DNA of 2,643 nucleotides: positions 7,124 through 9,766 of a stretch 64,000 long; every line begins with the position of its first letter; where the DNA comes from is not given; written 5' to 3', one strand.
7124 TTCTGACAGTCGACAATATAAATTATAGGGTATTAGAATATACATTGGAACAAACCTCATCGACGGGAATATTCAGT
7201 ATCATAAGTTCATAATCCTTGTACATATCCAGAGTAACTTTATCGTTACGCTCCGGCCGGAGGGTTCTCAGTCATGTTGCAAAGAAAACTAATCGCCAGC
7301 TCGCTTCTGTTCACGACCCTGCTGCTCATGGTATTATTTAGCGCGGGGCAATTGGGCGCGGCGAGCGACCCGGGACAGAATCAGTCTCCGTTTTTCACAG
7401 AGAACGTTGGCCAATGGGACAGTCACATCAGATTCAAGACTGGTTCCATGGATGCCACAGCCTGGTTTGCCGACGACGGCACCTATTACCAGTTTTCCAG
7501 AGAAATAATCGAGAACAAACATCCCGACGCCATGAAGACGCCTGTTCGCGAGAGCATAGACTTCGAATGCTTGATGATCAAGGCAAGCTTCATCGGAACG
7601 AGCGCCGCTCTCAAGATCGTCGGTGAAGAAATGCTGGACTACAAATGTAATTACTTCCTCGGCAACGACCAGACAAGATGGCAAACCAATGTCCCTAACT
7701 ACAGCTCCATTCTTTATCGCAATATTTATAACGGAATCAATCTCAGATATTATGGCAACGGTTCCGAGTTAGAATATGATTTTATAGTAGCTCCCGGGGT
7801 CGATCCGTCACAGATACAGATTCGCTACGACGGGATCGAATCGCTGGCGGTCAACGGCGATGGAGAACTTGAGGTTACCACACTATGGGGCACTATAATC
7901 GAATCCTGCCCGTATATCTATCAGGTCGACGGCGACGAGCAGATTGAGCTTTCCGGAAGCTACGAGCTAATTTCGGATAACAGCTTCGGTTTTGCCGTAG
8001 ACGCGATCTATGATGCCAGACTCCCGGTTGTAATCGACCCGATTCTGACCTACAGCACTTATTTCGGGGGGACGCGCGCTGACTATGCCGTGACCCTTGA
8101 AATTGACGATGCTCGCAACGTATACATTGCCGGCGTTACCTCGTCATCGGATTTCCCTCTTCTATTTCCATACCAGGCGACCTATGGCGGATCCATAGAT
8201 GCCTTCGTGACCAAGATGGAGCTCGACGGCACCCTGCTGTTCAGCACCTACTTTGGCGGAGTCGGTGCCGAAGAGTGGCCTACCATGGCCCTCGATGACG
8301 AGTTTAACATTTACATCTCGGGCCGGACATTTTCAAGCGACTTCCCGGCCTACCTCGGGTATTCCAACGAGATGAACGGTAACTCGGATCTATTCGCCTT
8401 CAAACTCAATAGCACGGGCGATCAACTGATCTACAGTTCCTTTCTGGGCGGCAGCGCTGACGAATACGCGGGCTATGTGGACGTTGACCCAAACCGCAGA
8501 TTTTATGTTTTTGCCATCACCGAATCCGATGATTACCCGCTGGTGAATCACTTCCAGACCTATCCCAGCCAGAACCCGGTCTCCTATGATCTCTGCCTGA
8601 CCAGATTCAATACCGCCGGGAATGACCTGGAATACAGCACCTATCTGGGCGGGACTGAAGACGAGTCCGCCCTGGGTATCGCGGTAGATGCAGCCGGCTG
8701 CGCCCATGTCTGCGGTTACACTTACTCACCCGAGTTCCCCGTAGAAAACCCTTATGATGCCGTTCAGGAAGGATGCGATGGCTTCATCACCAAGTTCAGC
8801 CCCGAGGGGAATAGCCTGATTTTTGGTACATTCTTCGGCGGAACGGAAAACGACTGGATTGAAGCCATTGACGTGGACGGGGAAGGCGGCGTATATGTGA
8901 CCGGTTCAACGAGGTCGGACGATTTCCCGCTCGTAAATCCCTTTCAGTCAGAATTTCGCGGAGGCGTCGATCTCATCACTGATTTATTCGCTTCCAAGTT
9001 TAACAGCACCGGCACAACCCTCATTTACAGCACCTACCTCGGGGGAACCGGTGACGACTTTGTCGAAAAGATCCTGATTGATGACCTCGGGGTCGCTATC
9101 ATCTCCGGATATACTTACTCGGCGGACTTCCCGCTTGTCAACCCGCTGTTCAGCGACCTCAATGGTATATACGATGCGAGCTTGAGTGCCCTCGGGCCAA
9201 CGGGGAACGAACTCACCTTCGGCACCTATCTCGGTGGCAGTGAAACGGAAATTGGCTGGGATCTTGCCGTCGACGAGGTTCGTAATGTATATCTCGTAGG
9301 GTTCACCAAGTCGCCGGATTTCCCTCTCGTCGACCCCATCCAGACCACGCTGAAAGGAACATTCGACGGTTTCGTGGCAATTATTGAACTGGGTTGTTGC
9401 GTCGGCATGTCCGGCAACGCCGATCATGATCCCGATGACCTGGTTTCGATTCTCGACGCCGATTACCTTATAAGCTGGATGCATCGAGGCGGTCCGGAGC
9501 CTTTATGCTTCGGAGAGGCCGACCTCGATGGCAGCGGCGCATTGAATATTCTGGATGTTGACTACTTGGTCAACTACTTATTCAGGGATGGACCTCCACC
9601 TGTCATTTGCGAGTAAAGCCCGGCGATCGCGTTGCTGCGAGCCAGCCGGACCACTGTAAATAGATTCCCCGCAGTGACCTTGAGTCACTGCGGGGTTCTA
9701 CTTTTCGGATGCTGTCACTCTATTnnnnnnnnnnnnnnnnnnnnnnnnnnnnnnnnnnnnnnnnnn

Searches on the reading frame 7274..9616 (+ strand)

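Call 29: search_protein_families(library=pfam, proteins=[window:7274-9616:+], max_evalue=0.01)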
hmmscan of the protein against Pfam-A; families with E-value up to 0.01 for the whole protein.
window:7274-9616:+ (780 aa): 3 families
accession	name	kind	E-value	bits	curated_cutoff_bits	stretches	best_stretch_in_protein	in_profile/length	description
PF25778.1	DUF7948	-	1.3e-61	208.8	27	1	41-257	1-214/214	Domain of unknown function (DUF7948)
PF06739.17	SBBP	-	2.7e-29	101.3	20.5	4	260-295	2-38/38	Beta-propeller repeat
PF21294.4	Polysacc_lyase_14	-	0.0081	16.3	27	0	513-530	187-204/215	Polysaccharide lyase 14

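Call 42: search_protein_families(library=ncbifam, proteins=[window:7274-9616:+], max_evalue=0.01)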
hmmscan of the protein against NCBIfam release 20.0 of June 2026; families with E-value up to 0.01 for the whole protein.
window:7274-9616:+ (780 aa): 1 family
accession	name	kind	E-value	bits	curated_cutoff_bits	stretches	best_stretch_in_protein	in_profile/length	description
NF047494.1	Lepto_SBBP_lipo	equivalog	7.4e-17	61.2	400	2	363-679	95-386/466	SBBP repeat beta-propeller lipoprotein, LipL53 family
